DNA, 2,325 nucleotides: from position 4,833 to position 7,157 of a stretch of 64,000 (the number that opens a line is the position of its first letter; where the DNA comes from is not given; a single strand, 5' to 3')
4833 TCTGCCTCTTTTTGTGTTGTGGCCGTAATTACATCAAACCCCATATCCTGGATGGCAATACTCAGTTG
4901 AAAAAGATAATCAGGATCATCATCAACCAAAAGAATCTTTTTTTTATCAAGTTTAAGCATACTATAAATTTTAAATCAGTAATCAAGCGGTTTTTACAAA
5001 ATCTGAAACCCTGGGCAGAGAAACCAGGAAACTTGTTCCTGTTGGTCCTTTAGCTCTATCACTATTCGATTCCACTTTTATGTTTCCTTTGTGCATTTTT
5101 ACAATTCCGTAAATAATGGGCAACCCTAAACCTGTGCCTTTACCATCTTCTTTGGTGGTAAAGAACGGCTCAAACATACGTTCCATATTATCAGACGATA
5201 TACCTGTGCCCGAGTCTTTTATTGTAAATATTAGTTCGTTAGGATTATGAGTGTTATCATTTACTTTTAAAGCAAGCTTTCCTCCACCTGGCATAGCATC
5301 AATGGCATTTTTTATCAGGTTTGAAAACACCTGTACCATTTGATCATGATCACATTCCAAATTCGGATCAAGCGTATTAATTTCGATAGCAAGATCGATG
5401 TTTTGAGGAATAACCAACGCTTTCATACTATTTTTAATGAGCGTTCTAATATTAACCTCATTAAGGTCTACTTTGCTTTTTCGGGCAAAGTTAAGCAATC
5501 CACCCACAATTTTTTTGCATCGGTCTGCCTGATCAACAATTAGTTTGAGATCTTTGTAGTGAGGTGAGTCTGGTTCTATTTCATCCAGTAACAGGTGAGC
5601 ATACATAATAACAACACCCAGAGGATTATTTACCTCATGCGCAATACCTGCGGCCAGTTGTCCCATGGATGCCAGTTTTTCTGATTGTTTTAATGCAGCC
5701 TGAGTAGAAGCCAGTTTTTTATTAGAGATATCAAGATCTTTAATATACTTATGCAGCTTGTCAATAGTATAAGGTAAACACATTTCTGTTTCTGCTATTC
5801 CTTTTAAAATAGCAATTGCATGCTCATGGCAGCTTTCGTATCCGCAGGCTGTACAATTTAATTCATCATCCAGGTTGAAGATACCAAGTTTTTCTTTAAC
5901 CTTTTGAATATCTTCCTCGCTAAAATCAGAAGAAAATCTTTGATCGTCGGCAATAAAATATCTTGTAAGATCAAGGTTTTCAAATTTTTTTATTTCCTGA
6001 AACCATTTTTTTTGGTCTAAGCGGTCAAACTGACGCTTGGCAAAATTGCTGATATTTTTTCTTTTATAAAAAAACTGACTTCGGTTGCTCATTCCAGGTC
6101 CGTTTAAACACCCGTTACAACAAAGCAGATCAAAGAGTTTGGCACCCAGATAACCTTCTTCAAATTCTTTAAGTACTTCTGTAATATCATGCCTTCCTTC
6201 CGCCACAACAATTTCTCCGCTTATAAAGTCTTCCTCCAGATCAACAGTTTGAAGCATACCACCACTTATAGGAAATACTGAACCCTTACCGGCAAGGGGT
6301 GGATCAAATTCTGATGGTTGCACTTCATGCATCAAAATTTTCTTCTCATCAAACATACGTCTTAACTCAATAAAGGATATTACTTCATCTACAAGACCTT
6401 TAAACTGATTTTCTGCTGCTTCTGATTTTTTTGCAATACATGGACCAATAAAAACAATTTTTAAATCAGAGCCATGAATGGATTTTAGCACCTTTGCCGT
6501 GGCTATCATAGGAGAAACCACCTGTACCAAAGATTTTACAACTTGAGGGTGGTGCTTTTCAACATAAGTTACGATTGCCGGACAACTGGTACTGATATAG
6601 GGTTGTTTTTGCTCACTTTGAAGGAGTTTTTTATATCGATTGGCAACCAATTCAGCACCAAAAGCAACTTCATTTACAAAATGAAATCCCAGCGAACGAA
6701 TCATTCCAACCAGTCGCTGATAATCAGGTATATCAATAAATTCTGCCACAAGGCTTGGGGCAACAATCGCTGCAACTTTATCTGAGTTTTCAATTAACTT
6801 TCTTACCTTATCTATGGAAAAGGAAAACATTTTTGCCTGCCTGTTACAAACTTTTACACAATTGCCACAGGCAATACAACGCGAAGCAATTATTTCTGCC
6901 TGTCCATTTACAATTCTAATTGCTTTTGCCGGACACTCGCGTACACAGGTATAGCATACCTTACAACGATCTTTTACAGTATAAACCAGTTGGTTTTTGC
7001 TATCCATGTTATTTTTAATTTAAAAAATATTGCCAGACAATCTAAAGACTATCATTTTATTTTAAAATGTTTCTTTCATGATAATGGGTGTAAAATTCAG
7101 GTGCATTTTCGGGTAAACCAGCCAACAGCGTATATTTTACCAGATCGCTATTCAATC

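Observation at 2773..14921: One HydABC hydrogenase operon bracketed by two different sensory [FeFe]-hydrogenase signalling modules plus Rex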

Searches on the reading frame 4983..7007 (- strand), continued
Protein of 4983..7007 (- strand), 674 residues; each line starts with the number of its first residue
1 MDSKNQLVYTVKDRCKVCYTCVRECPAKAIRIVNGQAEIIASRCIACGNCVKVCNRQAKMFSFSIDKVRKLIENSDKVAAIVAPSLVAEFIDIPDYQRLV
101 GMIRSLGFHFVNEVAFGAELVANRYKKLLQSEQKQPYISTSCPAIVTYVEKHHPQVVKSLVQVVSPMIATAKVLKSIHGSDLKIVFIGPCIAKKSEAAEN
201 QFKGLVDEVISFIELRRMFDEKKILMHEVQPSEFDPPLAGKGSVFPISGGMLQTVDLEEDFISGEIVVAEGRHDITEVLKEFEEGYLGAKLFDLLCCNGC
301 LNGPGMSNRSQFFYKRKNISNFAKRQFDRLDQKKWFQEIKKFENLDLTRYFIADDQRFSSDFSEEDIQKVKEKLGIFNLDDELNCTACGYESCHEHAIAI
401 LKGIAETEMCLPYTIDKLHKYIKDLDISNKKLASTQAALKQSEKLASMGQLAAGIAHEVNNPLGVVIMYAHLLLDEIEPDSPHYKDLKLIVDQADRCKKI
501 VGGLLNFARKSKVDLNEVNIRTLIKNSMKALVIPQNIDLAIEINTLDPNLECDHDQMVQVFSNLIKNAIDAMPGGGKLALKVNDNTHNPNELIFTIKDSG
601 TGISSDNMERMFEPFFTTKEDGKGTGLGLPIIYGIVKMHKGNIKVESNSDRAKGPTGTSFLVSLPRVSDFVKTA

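Call 63: search_protein_families(library=ncbifam, proteins=[window:4983-7007:-], max_evalue=0.00001)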
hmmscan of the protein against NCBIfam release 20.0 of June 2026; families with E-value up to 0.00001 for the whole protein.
window:4983-7007:- (674 aa): 99 families (the best 25 are shown)
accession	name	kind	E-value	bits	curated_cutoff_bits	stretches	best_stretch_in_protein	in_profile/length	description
TIGR04105.1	FeFe_hydrog_B1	subfamily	3.4e-56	190.9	450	2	65-308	211-460/462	monomeric [FeFe] hydrogenase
NF008468.0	PRK11360.1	equivalog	1.8e-54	185.2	646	1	434-667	382-609/616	two-component system sensor histidine kinase AtoS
NF007688.0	PRK10364.1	equivalog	2.7e-48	164.9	479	1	435-666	227-451/460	two-component system sensor histidine kinase ZraS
NF046020.1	HisKinCckABruc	equivalog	7.5e-48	163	1000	1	423-668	457-709/868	cell cycle histidine kinase CckA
NF010411.0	PRK13837.1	equivalog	2e-46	158.4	647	1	432-668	434-677/828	two-component system VirA-like sensor kinase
NF010076.0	PRK13557.1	subfamily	1e-38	133.1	631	1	423-651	140-384/540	histidine kinase famiy protein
NF038348.1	T2SS_HK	subfamily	4.2e-38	131.1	450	2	491-665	405-572/574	histidine kinase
NF046026.1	HisKinCckACaul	equivalog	1.4e-37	129.2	1000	1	425-667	281-533/678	cell cycle histidine kinase CckA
NF047466.1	hybrid_RR_LvrB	exception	5.4e-36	124.5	500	1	436-651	140-366/377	hybrid histidine kinase/response regulator LvrB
NF047497.1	HK_LIC_12097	equivalog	5.4e-34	117.5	500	1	443-665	145-365/367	LIC_12097 family sensor histidine kinase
NF052574.1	HisKinEspCMyxo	equivalog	9.2e-34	116.7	1200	1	434-666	403-637/785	serine histidine kinase EspC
NF052573.1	HisKinEspAMyxo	equivalog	1.1e-33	116.3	1400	1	426-664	364-609/755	serine histidine kinase EspA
NF053867.1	SprKinKinDBac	equivalog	2.4e-31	108.8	775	1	441-665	279-496/500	sporulation kinase KinD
NF046044.1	PnpS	equivalog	1.6e-30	106.4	400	1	451-665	173-390/390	two-component system histidine kinase PnpS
TIGR02512.1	FeFe_hydrog_A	subfamily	8.6e-30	103.8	405.95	1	13-254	7-288/375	[FeFe] hydrogenase, group A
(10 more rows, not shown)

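Call 68: find_encoding_contigs(protein=window:4983-7007:-, flank=2000, max_places=3)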
Protein window:4983-7007:- (674 aa): no gene with exactly this product is on record in the collection.

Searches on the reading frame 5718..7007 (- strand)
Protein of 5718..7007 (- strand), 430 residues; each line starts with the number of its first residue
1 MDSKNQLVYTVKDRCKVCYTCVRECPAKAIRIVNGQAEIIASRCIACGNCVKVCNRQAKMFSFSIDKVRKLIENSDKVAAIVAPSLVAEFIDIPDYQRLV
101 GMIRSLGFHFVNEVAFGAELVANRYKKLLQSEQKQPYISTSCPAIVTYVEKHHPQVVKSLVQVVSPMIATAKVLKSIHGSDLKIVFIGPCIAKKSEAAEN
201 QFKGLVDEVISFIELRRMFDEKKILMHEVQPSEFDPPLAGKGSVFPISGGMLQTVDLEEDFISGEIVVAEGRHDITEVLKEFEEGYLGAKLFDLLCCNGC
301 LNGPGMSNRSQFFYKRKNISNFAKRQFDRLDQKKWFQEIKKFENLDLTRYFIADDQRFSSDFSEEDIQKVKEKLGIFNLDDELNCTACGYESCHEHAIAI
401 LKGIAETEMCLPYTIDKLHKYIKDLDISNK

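Call 86: search_protein_representatives(protein=window:5718-7007:-)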
Query: 430 residues. Proteins with E-value up to 0.001 (for the whole library): 5021; up to 1e-10: 2690; up to 1e-30: 998. The best 150 are listed.
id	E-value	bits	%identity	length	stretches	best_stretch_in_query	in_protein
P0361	1.8e-135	468.9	49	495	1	4-429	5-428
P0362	8.3e-125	433.8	46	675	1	7-426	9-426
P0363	1.6e-122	426.3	46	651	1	2-421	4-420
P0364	1.2e-120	420.0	46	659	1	4-422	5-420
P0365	2.0e-114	399.6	43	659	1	7-425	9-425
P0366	2.0e-113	396.3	45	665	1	4-426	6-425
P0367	5.6e-113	394.8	42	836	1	4-426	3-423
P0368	1.1e-111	390.5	44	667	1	7-426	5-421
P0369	1.1e-108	380.7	44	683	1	5-420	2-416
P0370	3.4e-108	379.0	47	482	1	5-375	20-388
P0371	5.3e-108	378.4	42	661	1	6-421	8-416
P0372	8.8e-108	377.7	40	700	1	7-426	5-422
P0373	2.7e-105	369.5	40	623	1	6-429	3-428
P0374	3.0e-105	369.4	43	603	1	7-414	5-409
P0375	2.1e-102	360.0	39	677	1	7-425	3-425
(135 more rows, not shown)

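Call 92: search_protein_families(library=pfam, alignment_id=A6, max_evalue=0.0001)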
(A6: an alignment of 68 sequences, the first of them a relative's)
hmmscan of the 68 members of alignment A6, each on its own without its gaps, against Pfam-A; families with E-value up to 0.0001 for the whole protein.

A. member 1, P0362 (675 aa): 12 families
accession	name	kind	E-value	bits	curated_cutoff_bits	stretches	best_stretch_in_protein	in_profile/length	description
PF02906.19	Fe_hyd_lg_C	-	1.7e-45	156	22.1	1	80-304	3-244/245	Iron only hydrogenase large subunit, C-terminal domain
PF02518.31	HATPase_c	-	1.4e-24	87.1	26.4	1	553-663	2-109/111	Histidine kinase-, DNA gyrase B-, and HSP90-like ATPase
PF00512.31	HisKA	-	1.3e-13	51.3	26.9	1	448-510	2-63/66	His Kinase A (phospho-acceptor) domain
PF00037.32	Fer4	-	1.3e-09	37.9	21.1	1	41-60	3-22/24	4Fe-4S binding domain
PF13237.11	Fer4_10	-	5.8e-09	36.2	25.5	1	12-56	4-52/53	4Fe-4S dicluster domain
PF04060.18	FeS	-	2e-08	34.2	23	1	383-412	4-33/33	Putative Fe-S cluster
PF13187.11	Fer4_9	-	9.4e-08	32.4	27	1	16-60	1-51/52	4Fe-4S dicluster domain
PF12837.12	Fer4_6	-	2.6e-07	30.7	25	0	10-32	2-24/24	4Fe-4S binding domain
PF12838.12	Fer4_7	-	9e-07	29.7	27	1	16-60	1-52/52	4Fe-4S dicluster domain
PF14697.11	Fer4_21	-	5.1e-05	23.8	35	1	13-56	4-51/59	4Fe-4S dicluster domain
PF13459.11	Fer4_15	-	6.1e-05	24.1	22.4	0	43-82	5-48/66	4Fe-4S single cluster domain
PF25160.1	LdpA_Fe-S-bd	-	9.2e-05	22.6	27.6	0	23-59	9-41/49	LdpA Fe-S cluster-binding domain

B. families by the number of members that match (of 68 scanned): 44 families (the first 25 are shown)
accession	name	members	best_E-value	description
PF02906.19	Fe_hyd_lg_C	68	3.1e-59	Iron only hydrogenase large subunit, C-terminal domain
PF04060.18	FeS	68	2.4e-12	Putative Fe-S cluster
PF13237.11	Fer4_10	66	1.2e-11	4Fe-4S dicluster domain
PF12838.12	Fer4_7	60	4.1e-11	4Fe-4S dicluster domain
PF13187.11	Fer4_9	59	1.8e-08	4Fe-4S dicluster domain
PF00037.32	Fer4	58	2.4e-13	4Fe-4S binding domain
PF02518.31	HATPase_c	36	3.8e-32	Histidine kinase-, DNA gyrase B-, and HSP90-like ATPase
PF00512.31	HisKA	34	5.5e-16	His Kinase A (phospho-acceptor) domain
PF12837.12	Fer4_6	31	5.3e-12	4Fe-4S binding domain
PF25160.1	LdpA_Fe-S-bd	29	2.9e-09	LdpA Fe-S cluster-binding domain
PF14697.11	Fer4_21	28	2.3e-10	4Fe-4S dicluster domain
PF13426.13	PAS_9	10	4.7e-10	PAS domain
PF12797.12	Fer4_2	10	7.5e-09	4Fe-4S binding domain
PF08448.16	PAS_4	9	1.1e-12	PAS fold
PF00989.32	PAS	9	1.9e-09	PAS fold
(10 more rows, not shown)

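Call 93: search_protein_families(library=pfam, alignment_id=A7, max_evalue=0.0001)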
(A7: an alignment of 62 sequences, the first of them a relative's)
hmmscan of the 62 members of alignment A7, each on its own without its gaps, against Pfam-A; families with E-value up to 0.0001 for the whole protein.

A. member 1, P0442 (565 aa): 11 families
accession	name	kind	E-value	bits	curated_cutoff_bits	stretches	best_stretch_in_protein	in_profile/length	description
PF02906.19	Fe_hyd_lg_C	-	7.2e-50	170.3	22.1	1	74-298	2-245/245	Iron only hydrogenase large subunit, C-terminal domain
PF04060.18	FeS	-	2.1e-09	37.4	23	1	371-401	3-33/33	Putative Fe-S cluster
PF13237.11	Fer4_10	-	4.9e-08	33.2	25.5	1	5-52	2-53/53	4Fe-4S dicluster domain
PF12838.12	Fer4_7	-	4.2e-07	30.8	27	1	12-55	2-52/52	4Fe-4S dicluster domain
PF13187.11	Fer4_9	-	1.4e-06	28.7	27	1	12-55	2-51/52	4Fe-4S dicluster domain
PF12837.12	Fer4_6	-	1.7e-06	28.1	25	0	35-55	3-23/24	4Fe-4S binding domain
PF00037.32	Fer4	-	2.4e-06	27.6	21.1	1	36-55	3-22/24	4Fe-4S binding domain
PF14697.11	Fer4_21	-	1.3e-05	25.7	35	1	8-53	4-53/59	4Fe-4S dicluster domain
PF13484.11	Fer4_16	-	1.4e-05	26.2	30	0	41-62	2-22/66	4Fe-4S double cluster binding domain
PF25160.1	LdpA_Fe-S-bd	-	3.1e-05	24.1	27.6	1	14-54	4-41/49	LdpA Fe-S cluster-binding domain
PF13188.13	PAS_8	-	3.5e-05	24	21.8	0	413-464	5-54/65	PAS domain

B. families by the number of members that match (of 62 scanned): 32 families (the first 25 are shown)
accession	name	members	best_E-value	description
PF02906.19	Fe_hyd_lg_C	62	6.4e-58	Iron only hydrogenase large subunit, C-terminal domain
PF04060.18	FeS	62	2.6e-11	Putative Fe-S cluster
PF12838.12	Fer4_7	58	2e-11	4Fe-4S dicluster domain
PF13237.11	Fer4_10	57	2.1e-10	4Fe-4S dicluster domain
PF00037.32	Fer4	52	6.1e-10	4Fe-4S binding domain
PF13187.11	Fer4_9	51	3.7e-08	4Fe-4S dicluster domain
PF14697.11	Fer4_21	45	8.5e-09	4Fe-4S dicluster domain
PF12837.12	Fer4_6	42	3.1e-09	4Fe-4S binding domain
PF25160.1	LdpA_Fe-S-bd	29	1.6e-06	LdpA Fe-S cluster-binding domain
PF13188.13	PAS_8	23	4.6e-09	PAS domain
PF00989.32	PAS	18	5.4e-17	PAS fold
PF13484.11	Fer4_16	18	3.3e-07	4Fe-4S double cluster binding domain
PF13426.13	PAS_9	16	1.2e-17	PAS domain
PF08448.16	PAS_4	11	3.7e-18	PAS fold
PF00158.32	Sigma54_activat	8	4.9e-73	Sigma-54 interaction domain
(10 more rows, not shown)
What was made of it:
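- Among 130 full-length 50%-cluster representatives, the same sensor core is fused to HisKA in 40, to a sigma54 activator in 16 (with an HTH in 12), and to PAS in at least 33 (calls 86, 92, 93). The same core is fused to histidine kinases, sigma54 activators with an HTH, and PAS domains (calls 92, 93).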
